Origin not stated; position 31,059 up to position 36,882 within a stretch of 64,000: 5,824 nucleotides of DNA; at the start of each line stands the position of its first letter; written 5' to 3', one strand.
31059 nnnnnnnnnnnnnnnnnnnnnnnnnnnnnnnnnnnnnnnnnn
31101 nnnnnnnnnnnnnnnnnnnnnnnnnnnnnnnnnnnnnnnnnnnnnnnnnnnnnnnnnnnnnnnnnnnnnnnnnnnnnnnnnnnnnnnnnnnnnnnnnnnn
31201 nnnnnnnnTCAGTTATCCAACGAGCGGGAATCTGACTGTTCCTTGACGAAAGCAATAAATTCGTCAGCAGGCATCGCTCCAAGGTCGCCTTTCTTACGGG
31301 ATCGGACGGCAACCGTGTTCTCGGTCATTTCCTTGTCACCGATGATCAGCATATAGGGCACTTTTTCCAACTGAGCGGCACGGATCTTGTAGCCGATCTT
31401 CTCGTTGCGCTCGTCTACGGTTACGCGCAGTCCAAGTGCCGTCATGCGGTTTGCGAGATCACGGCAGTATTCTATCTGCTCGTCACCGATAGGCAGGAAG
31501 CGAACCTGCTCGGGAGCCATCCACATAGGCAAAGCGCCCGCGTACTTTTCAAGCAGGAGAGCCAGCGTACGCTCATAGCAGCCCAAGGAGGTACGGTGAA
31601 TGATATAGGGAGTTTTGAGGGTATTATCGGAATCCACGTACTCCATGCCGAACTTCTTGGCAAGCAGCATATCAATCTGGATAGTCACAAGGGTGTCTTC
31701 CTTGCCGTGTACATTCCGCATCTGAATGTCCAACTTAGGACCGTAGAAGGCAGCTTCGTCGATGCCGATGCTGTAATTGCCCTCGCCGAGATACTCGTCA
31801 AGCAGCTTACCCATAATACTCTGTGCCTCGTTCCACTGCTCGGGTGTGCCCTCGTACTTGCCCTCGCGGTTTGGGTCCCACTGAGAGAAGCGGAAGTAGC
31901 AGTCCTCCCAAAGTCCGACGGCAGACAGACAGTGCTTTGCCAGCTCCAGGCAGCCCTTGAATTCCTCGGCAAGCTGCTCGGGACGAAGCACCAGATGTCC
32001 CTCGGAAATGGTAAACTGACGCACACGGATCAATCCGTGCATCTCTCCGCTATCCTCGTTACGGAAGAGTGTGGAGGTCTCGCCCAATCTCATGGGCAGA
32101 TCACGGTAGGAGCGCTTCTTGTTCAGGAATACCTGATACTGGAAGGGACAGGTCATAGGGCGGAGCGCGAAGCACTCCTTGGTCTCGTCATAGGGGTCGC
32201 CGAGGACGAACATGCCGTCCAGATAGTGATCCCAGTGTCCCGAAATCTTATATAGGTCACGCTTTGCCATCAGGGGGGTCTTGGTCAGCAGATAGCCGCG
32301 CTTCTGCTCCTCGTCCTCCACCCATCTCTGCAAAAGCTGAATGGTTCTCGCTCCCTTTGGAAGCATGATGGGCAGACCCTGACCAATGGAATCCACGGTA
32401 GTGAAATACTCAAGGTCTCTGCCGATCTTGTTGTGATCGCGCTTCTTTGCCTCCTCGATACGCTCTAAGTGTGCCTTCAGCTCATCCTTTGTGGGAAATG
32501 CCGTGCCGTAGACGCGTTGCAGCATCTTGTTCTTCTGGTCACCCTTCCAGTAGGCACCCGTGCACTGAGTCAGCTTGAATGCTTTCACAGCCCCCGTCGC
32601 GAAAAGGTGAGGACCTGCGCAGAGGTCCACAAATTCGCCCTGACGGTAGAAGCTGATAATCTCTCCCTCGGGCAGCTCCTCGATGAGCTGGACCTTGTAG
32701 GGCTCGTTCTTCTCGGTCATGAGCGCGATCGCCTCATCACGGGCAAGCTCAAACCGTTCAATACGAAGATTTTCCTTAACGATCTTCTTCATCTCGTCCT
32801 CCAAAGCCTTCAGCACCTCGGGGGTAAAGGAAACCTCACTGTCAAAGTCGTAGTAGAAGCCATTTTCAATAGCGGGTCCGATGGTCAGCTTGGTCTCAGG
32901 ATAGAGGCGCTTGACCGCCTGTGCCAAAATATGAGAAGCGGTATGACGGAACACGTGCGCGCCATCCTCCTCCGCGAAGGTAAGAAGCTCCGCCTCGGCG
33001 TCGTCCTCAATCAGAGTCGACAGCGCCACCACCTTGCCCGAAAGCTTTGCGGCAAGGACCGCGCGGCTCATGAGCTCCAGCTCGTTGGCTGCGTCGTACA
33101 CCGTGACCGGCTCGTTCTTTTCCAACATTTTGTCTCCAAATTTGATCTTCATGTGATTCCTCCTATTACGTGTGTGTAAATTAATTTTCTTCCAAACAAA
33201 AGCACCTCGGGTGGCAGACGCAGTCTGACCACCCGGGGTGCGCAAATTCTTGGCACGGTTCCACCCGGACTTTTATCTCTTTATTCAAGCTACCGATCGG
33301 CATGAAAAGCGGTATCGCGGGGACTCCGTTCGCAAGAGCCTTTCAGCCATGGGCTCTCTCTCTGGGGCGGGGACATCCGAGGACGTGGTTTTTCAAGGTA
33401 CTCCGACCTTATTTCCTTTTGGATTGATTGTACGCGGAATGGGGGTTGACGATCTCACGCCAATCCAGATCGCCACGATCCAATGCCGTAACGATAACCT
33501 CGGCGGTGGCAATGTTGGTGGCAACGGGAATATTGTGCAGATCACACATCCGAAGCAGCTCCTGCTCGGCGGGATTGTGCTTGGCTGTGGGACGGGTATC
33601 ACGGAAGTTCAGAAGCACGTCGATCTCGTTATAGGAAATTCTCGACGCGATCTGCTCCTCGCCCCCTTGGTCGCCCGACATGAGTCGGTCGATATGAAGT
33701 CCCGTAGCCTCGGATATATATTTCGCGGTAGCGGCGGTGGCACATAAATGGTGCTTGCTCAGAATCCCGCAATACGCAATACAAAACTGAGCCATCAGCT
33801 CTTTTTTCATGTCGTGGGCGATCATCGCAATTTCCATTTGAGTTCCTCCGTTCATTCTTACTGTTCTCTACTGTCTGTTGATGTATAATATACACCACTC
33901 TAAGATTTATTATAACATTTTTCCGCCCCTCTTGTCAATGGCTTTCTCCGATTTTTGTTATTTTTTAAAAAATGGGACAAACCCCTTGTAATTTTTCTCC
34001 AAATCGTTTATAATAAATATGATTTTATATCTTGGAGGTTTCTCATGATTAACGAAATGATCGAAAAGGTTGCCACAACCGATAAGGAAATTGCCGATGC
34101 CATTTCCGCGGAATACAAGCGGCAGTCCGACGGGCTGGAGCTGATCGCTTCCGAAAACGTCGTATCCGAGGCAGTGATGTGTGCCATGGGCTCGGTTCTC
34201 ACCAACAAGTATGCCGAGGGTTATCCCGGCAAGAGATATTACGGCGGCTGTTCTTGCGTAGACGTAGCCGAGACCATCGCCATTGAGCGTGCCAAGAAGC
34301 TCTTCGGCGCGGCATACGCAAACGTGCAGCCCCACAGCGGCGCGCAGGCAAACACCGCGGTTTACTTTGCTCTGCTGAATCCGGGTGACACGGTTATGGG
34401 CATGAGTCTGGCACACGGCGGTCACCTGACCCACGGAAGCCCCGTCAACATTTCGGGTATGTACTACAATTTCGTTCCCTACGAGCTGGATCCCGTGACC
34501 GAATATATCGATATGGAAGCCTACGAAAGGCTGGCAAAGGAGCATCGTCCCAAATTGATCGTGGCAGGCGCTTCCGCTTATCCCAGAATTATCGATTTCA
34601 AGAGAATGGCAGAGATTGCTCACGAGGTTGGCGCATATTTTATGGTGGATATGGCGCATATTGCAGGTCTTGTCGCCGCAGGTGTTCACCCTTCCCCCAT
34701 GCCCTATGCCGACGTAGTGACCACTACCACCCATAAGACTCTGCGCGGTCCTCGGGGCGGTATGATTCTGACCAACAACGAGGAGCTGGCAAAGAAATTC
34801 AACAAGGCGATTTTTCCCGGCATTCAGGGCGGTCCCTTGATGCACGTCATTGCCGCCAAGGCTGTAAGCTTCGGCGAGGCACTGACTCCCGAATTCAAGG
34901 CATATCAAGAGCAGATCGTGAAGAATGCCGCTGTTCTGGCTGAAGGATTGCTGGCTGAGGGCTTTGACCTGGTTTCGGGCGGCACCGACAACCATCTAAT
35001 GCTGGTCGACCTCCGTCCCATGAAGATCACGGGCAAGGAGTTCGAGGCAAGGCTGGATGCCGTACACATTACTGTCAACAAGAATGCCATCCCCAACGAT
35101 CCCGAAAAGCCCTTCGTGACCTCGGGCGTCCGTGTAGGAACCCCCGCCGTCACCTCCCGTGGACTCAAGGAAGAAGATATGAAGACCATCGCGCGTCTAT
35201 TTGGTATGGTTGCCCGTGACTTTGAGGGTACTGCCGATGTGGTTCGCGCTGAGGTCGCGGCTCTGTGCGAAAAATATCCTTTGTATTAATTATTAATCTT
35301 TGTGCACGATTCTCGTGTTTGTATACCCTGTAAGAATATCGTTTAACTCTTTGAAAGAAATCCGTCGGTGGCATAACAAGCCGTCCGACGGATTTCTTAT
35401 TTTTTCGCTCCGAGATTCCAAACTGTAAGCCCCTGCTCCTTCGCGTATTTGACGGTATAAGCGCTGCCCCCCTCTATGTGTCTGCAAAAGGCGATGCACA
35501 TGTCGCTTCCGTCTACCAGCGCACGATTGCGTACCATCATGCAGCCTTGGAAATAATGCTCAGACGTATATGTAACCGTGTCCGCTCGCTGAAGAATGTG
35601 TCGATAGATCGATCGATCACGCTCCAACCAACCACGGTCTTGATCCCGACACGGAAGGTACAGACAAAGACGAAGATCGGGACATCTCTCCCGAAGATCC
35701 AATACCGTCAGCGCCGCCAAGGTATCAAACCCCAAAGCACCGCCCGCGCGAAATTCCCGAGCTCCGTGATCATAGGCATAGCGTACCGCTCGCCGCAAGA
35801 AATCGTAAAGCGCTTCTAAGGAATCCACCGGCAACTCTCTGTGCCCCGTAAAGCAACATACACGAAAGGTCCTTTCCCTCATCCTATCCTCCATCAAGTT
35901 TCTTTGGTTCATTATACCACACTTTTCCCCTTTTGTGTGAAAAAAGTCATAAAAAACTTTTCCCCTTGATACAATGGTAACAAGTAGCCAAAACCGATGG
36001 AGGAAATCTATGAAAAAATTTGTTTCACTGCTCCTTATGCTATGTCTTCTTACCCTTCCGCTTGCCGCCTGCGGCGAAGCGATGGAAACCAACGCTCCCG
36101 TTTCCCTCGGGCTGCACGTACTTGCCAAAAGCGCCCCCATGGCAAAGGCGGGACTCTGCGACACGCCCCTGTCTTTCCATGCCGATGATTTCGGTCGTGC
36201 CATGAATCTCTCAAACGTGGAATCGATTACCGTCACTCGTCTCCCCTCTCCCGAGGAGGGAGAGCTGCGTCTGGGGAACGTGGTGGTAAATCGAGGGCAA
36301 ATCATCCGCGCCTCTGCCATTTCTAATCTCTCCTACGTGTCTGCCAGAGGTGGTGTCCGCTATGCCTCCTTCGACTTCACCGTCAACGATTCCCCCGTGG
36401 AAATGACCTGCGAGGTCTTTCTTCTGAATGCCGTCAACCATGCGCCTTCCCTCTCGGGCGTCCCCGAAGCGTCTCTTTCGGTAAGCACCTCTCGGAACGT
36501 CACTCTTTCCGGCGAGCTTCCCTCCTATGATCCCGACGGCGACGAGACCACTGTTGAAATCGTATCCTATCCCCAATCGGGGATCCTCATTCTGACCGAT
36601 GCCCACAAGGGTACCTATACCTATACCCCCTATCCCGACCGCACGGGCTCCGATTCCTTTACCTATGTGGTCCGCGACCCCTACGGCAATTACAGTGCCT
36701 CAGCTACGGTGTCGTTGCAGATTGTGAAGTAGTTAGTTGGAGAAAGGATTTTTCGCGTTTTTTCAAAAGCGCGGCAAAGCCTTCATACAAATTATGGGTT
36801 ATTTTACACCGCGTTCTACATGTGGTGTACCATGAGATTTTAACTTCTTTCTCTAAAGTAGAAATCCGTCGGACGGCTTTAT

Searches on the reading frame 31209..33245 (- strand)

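Call 69: search_protein_families(library=pfam, max_evalue=0.00001, proteins=[window:31209-33245:-])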
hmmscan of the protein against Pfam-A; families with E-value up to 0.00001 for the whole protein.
window:31209-33245:- (678 aa): 3 families
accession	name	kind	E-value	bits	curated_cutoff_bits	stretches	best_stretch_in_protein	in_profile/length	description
PF00587.30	tRNA-synt_2b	-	8.2e-37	127.4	29.3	1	353-568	5-179/179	tRNA synthetase class II core domain (G, H, P, S and T)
PF03129.25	HGTP_anticodon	-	4e-25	88.2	21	1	580-670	1-94/94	Anticodon binding domain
PF07973.19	tRNA_SAD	-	4.5e-15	55.8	24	1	197-246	1-44/44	Threonyl and Alanyl tRNA synthetase second additional domain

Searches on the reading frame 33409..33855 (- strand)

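Call 69: search_protein_families(library=pfam, max_evalue=0.00001, proteins=[window:33409-33855:-])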
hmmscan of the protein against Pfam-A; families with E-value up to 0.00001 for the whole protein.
window:33409-33855:- (148 aa): 1 family
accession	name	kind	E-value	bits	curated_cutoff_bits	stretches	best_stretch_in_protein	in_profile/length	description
PF02142.27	MGS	-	9.6e-10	38.9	24.1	1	34-113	13-94/94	MGS-like domain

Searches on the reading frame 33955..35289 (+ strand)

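Call 26: search_protein_families(library=pfam, proteins=[window:33955-35289:+])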
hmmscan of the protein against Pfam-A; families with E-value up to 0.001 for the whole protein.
window:33955-35289:+ (444 aa): 5 families
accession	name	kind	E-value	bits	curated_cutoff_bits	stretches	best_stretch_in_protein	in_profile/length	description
PF00464.25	SHMT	-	3.8e-176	586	27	1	40-414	2-397/399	Serine hydroxymethyltransferase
PF00155.27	Aminotran_1_2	-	2e-12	47.4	19.7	1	114-398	52-348/361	Aminotransferase class I and II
PF01212.27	Beta_elim_lyase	-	1.6e-08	34.7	27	1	111-376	39-274/288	Beta-eliminating lyase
PF01041.23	DegT_DnrJ_EryC1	-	5.9e-07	29.5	19.8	1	171-291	86-204/360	DegT/DnrJ/EryC1/StrS aminotransferase family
PF01053.26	Cys_Met_Meta_PP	-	2.3e-06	26.9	27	1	115-285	63-225/381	Cys/Met metabolism PLP-dependent enzyme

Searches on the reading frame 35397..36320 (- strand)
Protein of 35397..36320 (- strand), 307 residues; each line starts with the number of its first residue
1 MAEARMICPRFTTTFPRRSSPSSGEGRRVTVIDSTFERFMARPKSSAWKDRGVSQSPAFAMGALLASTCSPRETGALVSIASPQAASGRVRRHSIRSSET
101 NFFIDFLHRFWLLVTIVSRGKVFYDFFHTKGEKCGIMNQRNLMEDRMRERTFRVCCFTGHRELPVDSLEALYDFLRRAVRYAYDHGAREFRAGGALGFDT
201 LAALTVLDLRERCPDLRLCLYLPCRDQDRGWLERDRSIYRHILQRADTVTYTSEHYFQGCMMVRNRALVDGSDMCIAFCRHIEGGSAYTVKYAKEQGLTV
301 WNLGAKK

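Call 26: search_protein_families(library=pfam, proteins=[window:35397-36320:-])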
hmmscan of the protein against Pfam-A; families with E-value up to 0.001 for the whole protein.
window:35397-36320:- (307 aa): 1 family
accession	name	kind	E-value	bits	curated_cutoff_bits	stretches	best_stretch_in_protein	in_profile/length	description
PF06908.16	YpsA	-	3.2e-15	56.9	27.7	1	168-295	21-151/168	YspA SLOG family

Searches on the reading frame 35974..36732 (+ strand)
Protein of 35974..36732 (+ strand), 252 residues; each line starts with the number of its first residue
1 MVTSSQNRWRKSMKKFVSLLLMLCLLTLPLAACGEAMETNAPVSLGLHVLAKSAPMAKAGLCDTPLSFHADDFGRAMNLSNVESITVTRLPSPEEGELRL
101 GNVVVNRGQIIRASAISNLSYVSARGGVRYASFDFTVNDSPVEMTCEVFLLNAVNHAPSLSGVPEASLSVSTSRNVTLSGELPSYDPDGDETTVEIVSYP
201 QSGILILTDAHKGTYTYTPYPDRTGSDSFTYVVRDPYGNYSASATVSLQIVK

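Call 26: search_protein_families(library=pfam, proteins=[window:35974-36732:+])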
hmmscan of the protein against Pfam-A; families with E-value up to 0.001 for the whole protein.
window:35974-36732:+ (252 aa): 3 families
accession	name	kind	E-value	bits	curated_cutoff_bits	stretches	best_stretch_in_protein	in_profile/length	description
PF17963.7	Big_9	-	1.6e-13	51.8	23.6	1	169-248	10-88/89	Bacterial Ig domain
PF17892.7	Cadherin_5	-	4.8e-10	39.6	26.5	1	154-250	1-97/98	Cadherin-like domain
PF17803.7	Cadherin_4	-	3.9e-05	24.5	25.1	1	152-217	8-71/71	Bacterial cadherin-like domain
